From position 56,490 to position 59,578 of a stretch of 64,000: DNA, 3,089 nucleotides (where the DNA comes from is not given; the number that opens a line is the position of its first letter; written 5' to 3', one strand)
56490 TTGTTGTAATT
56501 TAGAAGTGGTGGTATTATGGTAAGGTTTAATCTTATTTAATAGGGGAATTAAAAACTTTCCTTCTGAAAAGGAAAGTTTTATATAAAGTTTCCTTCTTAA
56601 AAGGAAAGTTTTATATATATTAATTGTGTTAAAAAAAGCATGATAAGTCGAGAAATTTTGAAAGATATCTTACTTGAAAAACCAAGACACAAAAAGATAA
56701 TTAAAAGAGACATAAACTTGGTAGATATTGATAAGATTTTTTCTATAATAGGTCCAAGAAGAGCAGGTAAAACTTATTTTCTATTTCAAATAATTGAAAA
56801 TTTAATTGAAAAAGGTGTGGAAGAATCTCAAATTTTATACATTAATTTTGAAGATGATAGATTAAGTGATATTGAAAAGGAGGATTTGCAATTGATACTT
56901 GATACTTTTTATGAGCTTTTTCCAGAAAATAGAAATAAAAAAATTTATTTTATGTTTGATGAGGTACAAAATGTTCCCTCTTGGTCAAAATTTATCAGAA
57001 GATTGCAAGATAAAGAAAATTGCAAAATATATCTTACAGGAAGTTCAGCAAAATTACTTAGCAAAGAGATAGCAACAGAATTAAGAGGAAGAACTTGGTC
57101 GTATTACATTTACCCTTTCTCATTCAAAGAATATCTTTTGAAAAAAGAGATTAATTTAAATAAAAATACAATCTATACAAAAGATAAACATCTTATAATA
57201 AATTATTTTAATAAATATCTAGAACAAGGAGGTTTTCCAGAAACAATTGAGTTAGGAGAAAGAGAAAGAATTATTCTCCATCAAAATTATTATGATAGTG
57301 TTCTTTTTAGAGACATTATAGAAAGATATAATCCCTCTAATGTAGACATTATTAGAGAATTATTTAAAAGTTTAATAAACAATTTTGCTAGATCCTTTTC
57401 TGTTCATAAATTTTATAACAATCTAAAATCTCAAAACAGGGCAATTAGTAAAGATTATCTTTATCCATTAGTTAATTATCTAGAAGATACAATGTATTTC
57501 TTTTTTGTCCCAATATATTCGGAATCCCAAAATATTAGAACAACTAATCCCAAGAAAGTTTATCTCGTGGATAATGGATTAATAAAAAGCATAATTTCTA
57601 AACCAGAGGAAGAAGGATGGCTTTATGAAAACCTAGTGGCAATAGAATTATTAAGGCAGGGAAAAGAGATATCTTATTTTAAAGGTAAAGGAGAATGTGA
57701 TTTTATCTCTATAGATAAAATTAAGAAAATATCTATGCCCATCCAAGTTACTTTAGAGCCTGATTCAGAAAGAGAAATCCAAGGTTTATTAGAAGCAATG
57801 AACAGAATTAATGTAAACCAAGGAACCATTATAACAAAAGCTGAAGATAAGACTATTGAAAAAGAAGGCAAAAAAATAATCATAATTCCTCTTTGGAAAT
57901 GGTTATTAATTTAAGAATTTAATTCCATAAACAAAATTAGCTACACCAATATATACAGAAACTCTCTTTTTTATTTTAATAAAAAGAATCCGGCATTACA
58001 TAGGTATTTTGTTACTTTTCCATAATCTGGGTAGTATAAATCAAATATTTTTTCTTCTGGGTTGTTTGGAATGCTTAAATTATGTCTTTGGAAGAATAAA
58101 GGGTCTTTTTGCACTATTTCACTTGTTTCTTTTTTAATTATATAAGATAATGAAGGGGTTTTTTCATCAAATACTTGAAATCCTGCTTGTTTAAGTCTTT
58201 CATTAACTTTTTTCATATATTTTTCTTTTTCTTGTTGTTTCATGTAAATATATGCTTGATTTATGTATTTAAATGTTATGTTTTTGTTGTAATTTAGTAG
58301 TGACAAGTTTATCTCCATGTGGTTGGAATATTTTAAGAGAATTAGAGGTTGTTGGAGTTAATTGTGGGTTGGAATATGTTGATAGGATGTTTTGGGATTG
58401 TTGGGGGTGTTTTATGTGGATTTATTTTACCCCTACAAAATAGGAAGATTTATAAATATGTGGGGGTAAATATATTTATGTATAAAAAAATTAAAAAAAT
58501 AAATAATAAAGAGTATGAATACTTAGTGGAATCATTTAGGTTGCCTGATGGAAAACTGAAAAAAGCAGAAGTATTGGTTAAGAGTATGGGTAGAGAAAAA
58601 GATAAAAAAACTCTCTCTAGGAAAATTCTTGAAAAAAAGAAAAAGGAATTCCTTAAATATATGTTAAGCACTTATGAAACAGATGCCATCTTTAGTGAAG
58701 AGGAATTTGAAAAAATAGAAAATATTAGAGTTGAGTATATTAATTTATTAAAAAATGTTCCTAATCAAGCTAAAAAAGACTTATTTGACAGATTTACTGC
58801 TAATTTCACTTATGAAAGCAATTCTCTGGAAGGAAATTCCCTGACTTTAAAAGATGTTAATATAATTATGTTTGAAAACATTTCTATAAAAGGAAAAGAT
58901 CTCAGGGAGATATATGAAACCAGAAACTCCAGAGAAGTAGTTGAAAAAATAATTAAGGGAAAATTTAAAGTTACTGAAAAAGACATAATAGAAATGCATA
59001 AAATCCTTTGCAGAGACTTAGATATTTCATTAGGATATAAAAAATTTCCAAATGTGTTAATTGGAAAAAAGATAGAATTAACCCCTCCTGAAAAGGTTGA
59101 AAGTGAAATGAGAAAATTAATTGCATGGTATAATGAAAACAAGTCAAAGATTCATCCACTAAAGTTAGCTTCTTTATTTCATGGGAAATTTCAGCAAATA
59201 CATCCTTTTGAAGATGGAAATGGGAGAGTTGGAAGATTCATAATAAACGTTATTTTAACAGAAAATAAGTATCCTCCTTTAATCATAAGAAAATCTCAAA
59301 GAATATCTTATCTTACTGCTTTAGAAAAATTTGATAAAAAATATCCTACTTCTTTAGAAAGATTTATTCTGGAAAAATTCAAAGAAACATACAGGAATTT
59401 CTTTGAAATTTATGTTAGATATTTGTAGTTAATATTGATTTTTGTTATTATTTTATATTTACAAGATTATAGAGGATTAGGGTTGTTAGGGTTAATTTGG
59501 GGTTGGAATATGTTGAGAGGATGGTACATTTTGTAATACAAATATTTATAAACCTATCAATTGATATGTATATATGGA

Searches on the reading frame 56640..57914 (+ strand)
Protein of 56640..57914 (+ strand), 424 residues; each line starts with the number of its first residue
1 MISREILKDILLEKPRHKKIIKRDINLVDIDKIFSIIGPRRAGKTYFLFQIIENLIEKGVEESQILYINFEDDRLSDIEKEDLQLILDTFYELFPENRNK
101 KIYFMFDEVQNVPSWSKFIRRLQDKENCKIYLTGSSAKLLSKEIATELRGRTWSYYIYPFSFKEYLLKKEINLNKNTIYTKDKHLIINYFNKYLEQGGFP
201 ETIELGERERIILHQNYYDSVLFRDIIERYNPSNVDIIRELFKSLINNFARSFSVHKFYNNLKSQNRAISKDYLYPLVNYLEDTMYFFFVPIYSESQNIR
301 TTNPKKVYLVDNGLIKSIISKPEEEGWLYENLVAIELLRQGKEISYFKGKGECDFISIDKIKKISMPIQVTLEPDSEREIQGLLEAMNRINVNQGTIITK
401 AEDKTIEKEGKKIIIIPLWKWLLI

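Call 74: search_protein_families(library=pfam, max_evalue=0.001, proteins=[window:56640-57914:+])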
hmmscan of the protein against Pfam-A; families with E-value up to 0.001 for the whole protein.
window:56640-57914:+ (424 aa): 3 families
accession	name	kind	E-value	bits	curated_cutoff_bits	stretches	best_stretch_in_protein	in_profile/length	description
PF13173.12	AAA_14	-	2e-40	138.2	27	1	32-166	3-129/129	AAA domain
PF13635.12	DUF4143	-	2.4e-13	50.6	28.1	1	224-369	2-156/160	Domain of unknown function (DUF4143)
PF01637.24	ATPase_2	-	5.1e-05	23.6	33.2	1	32-108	21-91/225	ATPase domain predominantly from Archaea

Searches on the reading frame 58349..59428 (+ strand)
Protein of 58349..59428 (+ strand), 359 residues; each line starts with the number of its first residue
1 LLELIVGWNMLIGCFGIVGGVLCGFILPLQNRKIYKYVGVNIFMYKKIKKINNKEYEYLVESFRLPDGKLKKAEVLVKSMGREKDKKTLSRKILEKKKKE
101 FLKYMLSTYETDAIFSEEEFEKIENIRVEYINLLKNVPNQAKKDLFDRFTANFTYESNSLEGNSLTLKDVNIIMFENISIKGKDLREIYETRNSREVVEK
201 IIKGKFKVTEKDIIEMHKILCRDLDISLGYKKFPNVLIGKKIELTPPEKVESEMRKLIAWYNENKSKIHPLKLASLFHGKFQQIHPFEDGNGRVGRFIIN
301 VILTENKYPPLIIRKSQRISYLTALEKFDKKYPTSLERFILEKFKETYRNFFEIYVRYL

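Call 74: search_protein_families(library=pfam, max_evalue=0.001, proteins=[window:58349-59428:+])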
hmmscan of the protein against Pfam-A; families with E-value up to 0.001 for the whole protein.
window:58349-59428:+ (359 aa): 1 family
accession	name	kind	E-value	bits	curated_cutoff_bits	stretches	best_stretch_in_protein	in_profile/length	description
PF02661.23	Fic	-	1.6e-19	71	24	1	208-303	2-93/93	Fic/DOC family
